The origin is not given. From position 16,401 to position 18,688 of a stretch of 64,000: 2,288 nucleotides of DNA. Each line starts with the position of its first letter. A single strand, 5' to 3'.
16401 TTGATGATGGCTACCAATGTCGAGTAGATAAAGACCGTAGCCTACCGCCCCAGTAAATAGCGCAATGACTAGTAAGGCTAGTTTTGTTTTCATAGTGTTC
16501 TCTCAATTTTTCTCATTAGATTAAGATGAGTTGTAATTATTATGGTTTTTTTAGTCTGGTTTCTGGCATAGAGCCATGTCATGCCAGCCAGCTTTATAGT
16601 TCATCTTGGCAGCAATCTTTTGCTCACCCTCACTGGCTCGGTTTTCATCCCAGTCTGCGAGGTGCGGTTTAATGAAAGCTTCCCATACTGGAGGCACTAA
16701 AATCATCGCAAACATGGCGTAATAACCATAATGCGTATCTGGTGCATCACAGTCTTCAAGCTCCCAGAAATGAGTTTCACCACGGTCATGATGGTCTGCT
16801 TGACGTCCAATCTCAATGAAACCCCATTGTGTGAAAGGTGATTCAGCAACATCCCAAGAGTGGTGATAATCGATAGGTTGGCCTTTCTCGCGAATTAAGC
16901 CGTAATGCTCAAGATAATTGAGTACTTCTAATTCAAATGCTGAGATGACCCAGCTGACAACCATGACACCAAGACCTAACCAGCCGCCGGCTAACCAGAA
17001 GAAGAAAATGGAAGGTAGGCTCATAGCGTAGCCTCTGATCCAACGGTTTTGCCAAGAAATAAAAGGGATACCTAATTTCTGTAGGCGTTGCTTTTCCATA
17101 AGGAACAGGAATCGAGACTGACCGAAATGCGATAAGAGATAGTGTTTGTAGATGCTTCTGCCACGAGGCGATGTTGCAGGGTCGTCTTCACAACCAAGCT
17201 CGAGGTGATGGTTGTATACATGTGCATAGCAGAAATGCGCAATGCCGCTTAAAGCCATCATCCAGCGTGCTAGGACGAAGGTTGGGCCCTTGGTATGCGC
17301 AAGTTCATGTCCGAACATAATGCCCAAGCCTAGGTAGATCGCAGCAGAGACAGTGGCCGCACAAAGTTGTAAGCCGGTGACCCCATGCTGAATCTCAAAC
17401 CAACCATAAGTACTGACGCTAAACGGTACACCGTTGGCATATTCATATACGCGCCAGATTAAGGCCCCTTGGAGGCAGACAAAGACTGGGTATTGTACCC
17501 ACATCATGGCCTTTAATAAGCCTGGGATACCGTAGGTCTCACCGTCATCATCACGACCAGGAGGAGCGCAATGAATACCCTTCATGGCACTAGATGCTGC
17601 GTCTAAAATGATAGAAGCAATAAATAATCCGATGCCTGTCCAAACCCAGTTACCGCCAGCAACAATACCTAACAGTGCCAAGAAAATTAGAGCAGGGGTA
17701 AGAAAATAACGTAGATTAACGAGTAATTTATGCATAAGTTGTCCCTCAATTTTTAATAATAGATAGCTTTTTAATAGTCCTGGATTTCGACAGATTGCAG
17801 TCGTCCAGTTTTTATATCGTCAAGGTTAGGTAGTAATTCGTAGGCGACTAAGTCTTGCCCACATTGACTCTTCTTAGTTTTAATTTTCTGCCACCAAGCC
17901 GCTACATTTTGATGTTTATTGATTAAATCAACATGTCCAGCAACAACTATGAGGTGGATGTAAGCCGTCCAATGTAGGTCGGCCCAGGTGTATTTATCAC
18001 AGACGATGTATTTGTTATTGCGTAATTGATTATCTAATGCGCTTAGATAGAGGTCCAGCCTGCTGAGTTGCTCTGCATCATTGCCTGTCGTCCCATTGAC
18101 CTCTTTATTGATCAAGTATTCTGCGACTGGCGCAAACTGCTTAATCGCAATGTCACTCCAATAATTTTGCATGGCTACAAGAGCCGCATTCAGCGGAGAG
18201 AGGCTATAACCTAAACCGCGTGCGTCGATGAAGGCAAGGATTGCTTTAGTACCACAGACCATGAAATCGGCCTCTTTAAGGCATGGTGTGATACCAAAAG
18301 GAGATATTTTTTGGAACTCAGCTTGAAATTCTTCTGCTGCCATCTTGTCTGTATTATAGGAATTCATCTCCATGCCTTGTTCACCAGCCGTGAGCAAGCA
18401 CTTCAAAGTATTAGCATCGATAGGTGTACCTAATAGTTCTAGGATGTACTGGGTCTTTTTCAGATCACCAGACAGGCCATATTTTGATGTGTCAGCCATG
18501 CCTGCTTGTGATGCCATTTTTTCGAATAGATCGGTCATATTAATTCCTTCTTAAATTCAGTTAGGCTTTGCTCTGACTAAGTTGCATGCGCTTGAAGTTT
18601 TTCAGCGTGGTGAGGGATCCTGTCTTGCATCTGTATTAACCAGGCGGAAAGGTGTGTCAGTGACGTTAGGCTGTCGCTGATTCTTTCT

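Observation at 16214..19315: Four-gene operon: two atypical GSTs, a XylM/AlkB-type di-iron enzyme and a small membrane protein, with no electron-transfer partner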

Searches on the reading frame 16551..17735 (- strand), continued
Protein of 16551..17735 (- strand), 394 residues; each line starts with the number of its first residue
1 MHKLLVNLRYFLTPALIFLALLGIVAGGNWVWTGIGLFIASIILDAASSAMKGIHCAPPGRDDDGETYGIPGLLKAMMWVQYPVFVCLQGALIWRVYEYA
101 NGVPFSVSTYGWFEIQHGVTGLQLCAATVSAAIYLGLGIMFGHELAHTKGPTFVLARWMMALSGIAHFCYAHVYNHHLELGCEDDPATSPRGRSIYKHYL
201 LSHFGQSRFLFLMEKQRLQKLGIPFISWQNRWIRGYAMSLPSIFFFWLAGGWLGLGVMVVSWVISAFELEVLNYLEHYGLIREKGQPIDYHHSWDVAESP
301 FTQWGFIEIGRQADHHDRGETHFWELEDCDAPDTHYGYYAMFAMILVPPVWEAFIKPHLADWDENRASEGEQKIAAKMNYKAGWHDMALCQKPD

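Call 89: find_homologous_proteins(query=P0121, max_evalue=1e-20)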
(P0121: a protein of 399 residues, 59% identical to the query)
Query P0121 (399 aa): 1194 proteins with E <= 1e-20 among 8000 candidates; the best 120 are listed.
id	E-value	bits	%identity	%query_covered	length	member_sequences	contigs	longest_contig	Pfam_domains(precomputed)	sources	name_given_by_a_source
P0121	1.6e-274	928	100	100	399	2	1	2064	PF00487.31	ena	-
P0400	1.6e-223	760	80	99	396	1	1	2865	PF00487.31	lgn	-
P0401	1.0e-222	757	80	99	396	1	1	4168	PF00487.31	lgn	-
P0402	2.2e-222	756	81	99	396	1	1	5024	PF00487.31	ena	-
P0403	2.0e-221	753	81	98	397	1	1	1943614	PF00487.31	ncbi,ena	-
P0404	3.2e-221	753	79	99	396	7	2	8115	PF00487.31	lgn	-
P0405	3.3e-221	752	79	99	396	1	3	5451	PF00487.31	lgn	-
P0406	7.6e-221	751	79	99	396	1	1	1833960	PF00487.31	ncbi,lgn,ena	-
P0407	2.4e-220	750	79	99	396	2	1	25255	PF00487.31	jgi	-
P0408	8.0e-220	748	79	99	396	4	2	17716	PF00487.31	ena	-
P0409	9.4e-219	744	80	98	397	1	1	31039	PF00487.31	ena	-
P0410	6.5e-216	735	79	98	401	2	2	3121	PF00487.31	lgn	-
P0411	1.9e-215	733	77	100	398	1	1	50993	PF00487.31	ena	-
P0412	2.8e-215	733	77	99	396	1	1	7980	PF00487.31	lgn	-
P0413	2.7e-213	726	79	98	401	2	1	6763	PF00487.31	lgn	-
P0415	3.1e-212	723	79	98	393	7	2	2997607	PF00487.31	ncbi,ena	-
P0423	7.4e-193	659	73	96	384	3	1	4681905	PF00487.31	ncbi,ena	-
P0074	1.4e-187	642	71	95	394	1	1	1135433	PF00487.31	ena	-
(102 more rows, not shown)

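Call 90: find_encoding_contigs(protein=P0415, flank=10000, max_places=3)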
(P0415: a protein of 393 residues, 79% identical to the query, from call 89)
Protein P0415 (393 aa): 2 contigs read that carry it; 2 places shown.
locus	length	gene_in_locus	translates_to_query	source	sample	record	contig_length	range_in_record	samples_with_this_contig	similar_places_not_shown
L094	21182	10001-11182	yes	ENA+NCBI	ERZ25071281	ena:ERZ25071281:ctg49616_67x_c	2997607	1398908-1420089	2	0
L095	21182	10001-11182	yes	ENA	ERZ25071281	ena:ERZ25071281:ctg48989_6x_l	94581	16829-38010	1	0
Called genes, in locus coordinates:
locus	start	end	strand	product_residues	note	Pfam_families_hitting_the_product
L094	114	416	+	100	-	-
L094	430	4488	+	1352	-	PF18076:FGAR-AT_N, PF18072:FGAR-AT_linker, PF02769:AIRS_C, PF22689:FGAR-AT_PurM_N-like, PF02769:AIRS_C, PF13507:GATase_5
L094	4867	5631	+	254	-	-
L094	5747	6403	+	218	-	-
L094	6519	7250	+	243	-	-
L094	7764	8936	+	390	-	PF13560:HTH_31, PF01381:HTH_3 (weak), PF06114:Peptidase_M78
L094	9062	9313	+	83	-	-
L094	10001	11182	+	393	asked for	PF00487:FA_desaturase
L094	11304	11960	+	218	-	-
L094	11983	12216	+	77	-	-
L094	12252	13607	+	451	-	PF03349:Toluene_X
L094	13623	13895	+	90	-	PF14026:SCO4226-like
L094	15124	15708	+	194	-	-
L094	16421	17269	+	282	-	PF00459:Inositol_P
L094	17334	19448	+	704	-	PF04453:LptD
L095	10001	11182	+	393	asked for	PF00487:FA_desaturase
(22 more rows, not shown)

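Call 91: find_encoding_contigs(protein=P0423, flank=10000, max_places=2)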
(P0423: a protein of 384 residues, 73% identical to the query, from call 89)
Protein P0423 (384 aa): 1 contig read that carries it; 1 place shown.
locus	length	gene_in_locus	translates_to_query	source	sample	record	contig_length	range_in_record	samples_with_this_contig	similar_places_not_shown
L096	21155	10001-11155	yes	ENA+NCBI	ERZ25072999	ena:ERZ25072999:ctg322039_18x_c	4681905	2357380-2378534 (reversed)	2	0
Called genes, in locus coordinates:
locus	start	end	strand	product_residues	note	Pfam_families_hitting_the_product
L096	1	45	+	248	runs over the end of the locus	PF00106:adh_short, PF08659:KR, PF13561:adh_short_C2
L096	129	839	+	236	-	PF00072:Response_reg, PF00486:Trans_reg_C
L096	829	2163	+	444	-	PF00512:HisKA, PF02518:HATPase_c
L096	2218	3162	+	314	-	PF00487:FA_desaturase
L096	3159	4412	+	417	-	PF01266:DAO (weak), PF01593:Amino_oxidase, PF13450:NAD_binding_8, PF13454:NAD_binding_9 (faint)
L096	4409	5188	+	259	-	PF07103:DUF1365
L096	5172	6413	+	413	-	PF02353:CMAS, PF13489:Methyltransf_23, PF08241:Methyltransf_11, PF08242:Methyltransf_12, PF13649:Methyltransf_25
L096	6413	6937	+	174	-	PF11086:DUF2878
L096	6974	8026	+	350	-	PF02353:CMAS, PF13489:Methyltransf_23, PF13847:Methyltransf_31, PF08241:Methyltransf_11, PF08242:Methyltransf_12, PF13649:Methyltransf_25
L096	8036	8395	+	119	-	PF07343:DUF1475 (weak)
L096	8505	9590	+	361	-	PF02746:MR_MLE_N, PF13378:MR_MLE_C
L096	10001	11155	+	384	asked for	PF00487:FA_desaturase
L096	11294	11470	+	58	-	PF06902:Fer4_19, PF13370:Fer4_13 (weak)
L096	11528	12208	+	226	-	PF02798:GST_N, PF13417:GST_N_3, PF13409:GST_N_2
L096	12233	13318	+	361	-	PF00111:Fer2, PF00970:FAD_binding_6 (weak), PF00175:NAD_binding_1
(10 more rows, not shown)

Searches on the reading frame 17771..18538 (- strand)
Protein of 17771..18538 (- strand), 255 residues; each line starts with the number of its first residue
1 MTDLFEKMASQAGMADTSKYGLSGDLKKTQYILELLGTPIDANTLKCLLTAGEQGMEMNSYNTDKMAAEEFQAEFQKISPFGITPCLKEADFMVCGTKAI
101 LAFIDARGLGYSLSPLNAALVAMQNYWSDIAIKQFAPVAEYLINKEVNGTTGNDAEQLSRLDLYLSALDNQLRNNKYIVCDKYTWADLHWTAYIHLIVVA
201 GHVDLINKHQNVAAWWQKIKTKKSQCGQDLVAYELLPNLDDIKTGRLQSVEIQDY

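Call 3: search_protein_families(library=pfam, proteins=[window:17771-18538:-], max_evalue=0.1)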
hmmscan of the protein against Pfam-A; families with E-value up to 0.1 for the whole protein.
window:17771-18538:- (255 aa): 7 families
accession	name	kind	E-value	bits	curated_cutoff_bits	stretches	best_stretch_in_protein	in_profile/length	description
PF14497.11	GST_C_3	-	1.7e-08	35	21.6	1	156-222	26-94/104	Glutathione S-transferase, C-terminal domain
PF00043.30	GST_C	-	8.5e-08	32.8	20.7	1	155-219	25-89/93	Glutathione S-transferase, C-terminal domain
PF02798.26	GST_N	-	0.0012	19.5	20.9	1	35-105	5-75/76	Glutathione S-transferase, N-terminal domain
PF13410.11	GST_C_2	-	0.0038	17.7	24.9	1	156-215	6-66/69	Glutathione S-transferase, C-terminal domain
PF13409.12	GST_N_2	-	0.0075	17.3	25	1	45-106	6-69/70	Glutathione S-transferase, N-terminal domain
PF21972.1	Arc1p_N_like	-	0.078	13.7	27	0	164-217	20-75/81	Nuclear-export cofactor Arc1p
PF17171.9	GST_C_6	-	0.085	13.1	28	0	165-219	5-64/64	Glutathione S-transferase, C-terminal domain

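Call 4: search_protein_families(library=ncbifam, proteins=[window:17771-18538:-], max_evalue=0.1)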
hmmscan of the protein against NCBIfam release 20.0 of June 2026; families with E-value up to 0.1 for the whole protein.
window:17771-18538:- (255 aa): 6 families
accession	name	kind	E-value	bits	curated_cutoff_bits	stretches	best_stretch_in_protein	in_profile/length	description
NF050814.1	FtsZBindFzlA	equivalog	1.3e-07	31.6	300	1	38-222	10-203/228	FtsZ-binding protein FzlA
NF008731.0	PRK11752.1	equivalog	5.7e-06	25.8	325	1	165-224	187-251/287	glutathione-dependent disulfide-bond oxidoreductase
TIGR01262.1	maiA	equivalog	0.011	15.3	171.05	1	68-190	36-166/211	maleylacetoacetate isomerase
NF007016.1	PRK09481.1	equivalog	0.065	12.6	314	1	52-196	30-167/209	stringent starvation protein SspA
NF007831.0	PRK10542.1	equivalog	0.071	12.7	198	0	156-222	124-188/201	glutathione transferase GstA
NF011693.0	PRK15113.1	equivalog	0.098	12.3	150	0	50-106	25-81/214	glutathione transferase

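Call 30: search_solved_structures(query=window:17771-18538:-, max_evalue=0.1, show_alignments=2)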
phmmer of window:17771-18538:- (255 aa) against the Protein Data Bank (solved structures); distinct sequences matched with E-value up to 0.1: 66 (the best 60 are shown).
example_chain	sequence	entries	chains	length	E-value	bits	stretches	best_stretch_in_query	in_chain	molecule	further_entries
6to3_AAA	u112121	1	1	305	1.1e-16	64.4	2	35-222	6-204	Glutathione transferase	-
5f06_A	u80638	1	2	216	1.6e-16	63.8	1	32-222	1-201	Glutathione S-transferase family protein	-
1aw9_A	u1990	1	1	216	1.2e-13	54.4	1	33-222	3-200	GLUTATHIONE S-TRANSFERASE III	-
8z3b_A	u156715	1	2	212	1.5e-11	47.5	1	41-222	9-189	Glutathione S-transferase delta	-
7za4_A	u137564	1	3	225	1.8e-11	47.3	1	35-222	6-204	Glutathione transferase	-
7za5_B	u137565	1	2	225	1.8e-11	47.3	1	35-222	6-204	Glutathione transferase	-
5zwp_A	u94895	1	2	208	1.9e-11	47.2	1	43-222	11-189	Glutathione S-transferase 1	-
7odm_AAA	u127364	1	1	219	1.2e-10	44.5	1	35-222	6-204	Glutathione transferase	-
8agq_A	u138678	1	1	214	1.4e-10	44.3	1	45-222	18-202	Glutathione transferase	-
5f07_A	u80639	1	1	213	1.5e-10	44.3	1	45-222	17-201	Putative glutathione S-transferase family protein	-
9sn7_A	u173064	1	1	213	1.6e-10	44.2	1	45-222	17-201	glutathione transferase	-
5f05_A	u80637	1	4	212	2.1e-10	43.8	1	33-220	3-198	Phi class glutathione transferase GSTF5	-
6tjs_AAA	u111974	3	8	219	2.1e-10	43.8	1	35-222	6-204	Glutathione transferase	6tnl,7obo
6riv_B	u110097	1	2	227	2.3e-10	43.6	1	35-222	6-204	Glutathione transferase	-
6tk8_AAA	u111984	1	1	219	2.6e-10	43.5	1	35-222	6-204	Glutathione transferase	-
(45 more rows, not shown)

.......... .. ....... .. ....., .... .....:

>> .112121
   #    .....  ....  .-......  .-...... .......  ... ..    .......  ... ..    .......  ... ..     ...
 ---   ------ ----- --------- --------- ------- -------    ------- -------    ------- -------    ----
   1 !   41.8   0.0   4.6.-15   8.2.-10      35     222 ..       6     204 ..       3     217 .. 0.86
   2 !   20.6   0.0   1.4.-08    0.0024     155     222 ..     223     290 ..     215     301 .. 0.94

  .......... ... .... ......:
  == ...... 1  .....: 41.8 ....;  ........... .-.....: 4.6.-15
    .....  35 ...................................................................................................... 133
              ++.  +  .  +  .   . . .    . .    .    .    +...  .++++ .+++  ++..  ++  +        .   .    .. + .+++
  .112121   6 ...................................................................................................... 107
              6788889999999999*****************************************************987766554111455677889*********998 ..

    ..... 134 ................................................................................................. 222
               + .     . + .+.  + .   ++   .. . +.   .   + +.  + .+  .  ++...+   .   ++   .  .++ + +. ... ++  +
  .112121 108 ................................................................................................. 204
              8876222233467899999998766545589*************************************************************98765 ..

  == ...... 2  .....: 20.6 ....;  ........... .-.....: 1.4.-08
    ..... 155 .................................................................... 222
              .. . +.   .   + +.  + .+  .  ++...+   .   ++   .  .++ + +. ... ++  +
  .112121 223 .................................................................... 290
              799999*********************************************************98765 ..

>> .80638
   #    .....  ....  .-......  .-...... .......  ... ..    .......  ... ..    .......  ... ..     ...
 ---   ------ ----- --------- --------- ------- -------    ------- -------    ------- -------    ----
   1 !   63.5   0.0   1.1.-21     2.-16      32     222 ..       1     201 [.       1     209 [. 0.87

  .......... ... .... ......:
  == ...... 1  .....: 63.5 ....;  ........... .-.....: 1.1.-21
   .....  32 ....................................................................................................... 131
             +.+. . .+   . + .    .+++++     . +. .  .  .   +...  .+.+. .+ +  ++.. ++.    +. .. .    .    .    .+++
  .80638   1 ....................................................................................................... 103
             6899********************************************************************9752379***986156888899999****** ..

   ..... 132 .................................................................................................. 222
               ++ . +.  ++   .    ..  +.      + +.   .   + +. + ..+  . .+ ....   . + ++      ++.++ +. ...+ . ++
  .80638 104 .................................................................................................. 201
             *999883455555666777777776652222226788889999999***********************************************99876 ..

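Call 47: find_homologous_proteins(query=window:17771-18538:-, max_evalue=0.00001)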
Query window:17771-18538:- (255 aa): 121 proteins with E <= 0.00001 among 596 candidates; the best 120 are listed.
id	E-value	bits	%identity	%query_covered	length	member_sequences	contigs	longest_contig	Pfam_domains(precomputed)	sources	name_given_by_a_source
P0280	1.4e-168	577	100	100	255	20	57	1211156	PF14497.12,PF00043.31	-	-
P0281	3.3e-152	523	89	100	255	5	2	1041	PF14497.12,PF00043.31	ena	-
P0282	2.2e-128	445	77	100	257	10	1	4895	PF14497.12,PF00043.31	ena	-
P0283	5.9e-92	326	54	100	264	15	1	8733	PF14497.12,PF00043.31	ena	-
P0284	1.7e-91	324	56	100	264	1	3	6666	PF14497.12,PF00043.31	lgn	-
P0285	5.3e-91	323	55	100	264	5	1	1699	PF14497.12,PF00043.31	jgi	jgi:glutathione S-transferase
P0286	5.4e-91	323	54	100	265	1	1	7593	PF14497.12,PF00043.31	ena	-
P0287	4.2e-90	320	57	100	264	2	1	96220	PF14497.12,PF00043.31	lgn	-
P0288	6.4e-90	319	55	100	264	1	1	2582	PF14497.12,PF00043.31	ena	-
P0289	6.7e-90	319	57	100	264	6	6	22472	PF14497.12,PF00043.31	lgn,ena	-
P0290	9.0e-90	319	55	100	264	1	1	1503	PF14497.12,PF00043.31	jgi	-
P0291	1.1e-89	318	54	100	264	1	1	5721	PF14497.12,PF00043.31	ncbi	ncbi:MAG: glutathione binding-like protein [Pseudomonadota bacterium]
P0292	3.2e-89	317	55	100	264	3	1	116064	PF14497.12,PF00043.31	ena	-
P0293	3.2e-89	317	54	100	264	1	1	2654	PF14497.12,PF00043.31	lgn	-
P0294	6.2e-89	316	55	100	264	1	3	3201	PF14497.12,PF00043.31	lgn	-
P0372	1.2e-61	226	45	100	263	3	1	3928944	PF14497.12,PF13410.12,PF02798.27,PF00043.31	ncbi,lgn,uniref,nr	ncbi:glutathione S-transferase family protein [Sedimenticola thiotaurini]|uniref:glutathione transfe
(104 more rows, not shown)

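Call 48: find_encoding_contigs(protein=P0372, flank=10000, max_places=2)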
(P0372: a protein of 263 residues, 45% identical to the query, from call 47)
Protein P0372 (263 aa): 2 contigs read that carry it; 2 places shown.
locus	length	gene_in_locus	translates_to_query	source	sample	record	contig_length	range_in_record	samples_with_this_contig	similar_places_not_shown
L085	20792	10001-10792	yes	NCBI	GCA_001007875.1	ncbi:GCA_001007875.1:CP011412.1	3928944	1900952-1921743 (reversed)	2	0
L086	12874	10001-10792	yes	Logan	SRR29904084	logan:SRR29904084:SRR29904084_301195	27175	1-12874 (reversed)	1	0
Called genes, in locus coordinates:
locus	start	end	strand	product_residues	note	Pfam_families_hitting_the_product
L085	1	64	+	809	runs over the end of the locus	PF17149:CHASE5, PF00989:PAS, PF08448:PAS_4, PF13188:PAS_8 (weak), PF13426:PAS_9, PF08447:PAS_3, PF00990:GGDEF, PF00563:EAL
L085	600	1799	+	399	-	PF02771:Acyl-CoA_dh_N, PF02770:Acyl-CoA_dh_M, PF00441:Acyl-CoA_dh_1, PF08028:Acyl-CoA_dh_2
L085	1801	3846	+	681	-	PF00989:PAS, PF08448:PAS_4, PF00989:PAS, PF08448:PAS_4, PF13188:PAS_8, PF08447:PAS_3, PF13426:PAS_9, PF00512:HisKA, +4 more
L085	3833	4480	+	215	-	PF00072:Response_reg, PF00196:GerE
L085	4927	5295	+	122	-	PF01152:Bac_globin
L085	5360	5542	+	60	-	PF06902:Fer4_19, PF13370:Fer4_13 (weak)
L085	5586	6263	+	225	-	PF02798:GST_N (faint), PF13417:GST_N_3 (weak), PF13409:GST_N_2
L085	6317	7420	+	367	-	PF00111:Fer2, PF00970:FAD_binding_6 (weak), PF00175:NAD_binding_1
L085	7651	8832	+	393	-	PF00487:FA_desaturase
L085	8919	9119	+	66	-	-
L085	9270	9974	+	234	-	PF13409:GST_N_2 (weak)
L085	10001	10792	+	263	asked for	PF02798:GST_N (faint), PF00043:GST_C, PF14497:GST_C_3 (weak), PF13410:GST_C_2 (weak)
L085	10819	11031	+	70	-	-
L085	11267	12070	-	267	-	PF09851:SHOCT (weak)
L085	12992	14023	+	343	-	PF02547:Queuosine_synth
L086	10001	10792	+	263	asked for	PF02798:GST_N (faint), PF00043:GST_C, PF14497:GST_C_3 (weak), PF13410:GST_C_2 (weak)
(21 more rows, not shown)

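Call 49: find_encoding_contigs(protein=P0280, flank=10000, max_places=3)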
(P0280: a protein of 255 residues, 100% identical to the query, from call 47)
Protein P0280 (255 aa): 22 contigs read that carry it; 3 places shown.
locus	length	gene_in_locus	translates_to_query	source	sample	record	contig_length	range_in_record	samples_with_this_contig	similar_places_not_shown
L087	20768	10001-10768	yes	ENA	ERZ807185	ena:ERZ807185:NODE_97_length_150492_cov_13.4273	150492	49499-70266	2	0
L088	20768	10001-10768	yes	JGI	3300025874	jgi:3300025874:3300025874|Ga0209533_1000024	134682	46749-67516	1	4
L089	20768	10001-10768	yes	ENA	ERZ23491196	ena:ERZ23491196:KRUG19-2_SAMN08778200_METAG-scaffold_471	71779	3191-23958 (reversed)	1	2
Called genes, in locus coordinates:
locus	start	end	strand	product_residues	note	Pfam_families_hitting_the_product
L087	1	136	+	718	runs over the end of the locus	PF00082:Peptidase_S8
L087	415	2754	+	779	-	PF08206:OB_RNB, PF17876:CSD2, PF00773:RNB, PF00575:S1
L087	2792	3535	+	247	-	PF08032:SpoU_sub_bind, PF00588:SpoU_methylase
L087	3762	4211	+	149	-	PF01250:Ribosomal_S6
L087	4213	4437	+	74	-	PF01084:Ribosomal_S18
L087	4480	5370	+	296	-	PF09991:DUF2232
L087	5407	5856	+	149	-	PF01281:Ribosomal_L9_N, PF03948:Ribosomal_L9_C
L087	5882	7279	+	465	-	PF00772:DnaB, PF06745:ATPase (faint), PF13481:AAA_25, PF03796:DnaB_C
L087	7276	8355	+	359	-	PF01168:Ala_racemase_N, PF00842:Ala_racemase_C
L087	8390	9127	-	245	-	PF00027:cNMP_binding, PF13545:HTH_Crp_2, PF00325:Crp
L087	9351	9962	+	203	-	-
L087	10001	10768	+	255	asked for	PF14497:GST_C_3, PF00043:GST_C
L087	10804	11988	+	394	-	PF00487:FA_desaturase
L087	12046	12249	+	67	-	-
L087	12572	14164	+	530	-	PF00005:ABC_tran, PF02463:SMC_N (faint), PF13175:AAA_15 (faint), PF13476:AAA_23 (faint), PF13555:AAA_29 (faint), PF00910:RNA_helicase (faint), PF12848:ABC_tran_Xtn, PF00005:ABC_tran, +3 more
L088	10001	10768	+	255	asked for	PF14497:GST_C_3, PF00043:GST_C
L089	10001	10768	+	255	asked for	PF14497:GST_C_3, PF00043:GST_C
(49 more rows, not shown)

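Call 82: predict_structure(alignment_id=A5)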
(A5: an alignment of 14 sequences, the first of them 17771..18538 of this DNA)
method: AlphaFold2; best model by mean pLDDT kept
length: 255 residues; sequences in the alignment: 14
mean_pLDDT: 68.2   pTM: 0.67
mean pLDDT of the five models: 68.2, 62.4, 61.5, 58.2, 56.7
residues with pLDDT >= 90: 60; 70-90: 68; 50-70: 53; < 50: 74
segments of 3 or more residues with pLDDT < 50: 1-6, 12-14, 19-30, 64-72, 77-100, 106-115, 252-255
pLDDT, mean of each block of 10 residues (from residue 1): 46 49 42 58 69 59 48 46 37 41 47 55 85 91 85 87 96 90 82 93 94 94 69 84 72 47
secondary structure, 60 per line:
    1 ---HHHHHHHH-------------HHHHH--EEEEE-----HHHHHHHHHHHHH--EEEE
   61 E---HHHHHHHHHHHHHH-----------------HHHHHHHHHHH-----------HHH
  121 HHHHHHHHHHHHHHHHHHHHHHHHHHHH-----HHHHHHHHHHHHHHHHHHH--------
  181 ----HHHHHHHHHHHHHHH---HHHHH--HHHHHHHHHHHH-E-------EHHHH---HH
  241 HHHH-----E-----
elements in order: H4-11 H25-29 E32-36 H42-54 E57-61 H65-78 H96-106 H118-148 H154-172 H185-199 H203-207 H210-221 H232-235 H239-244
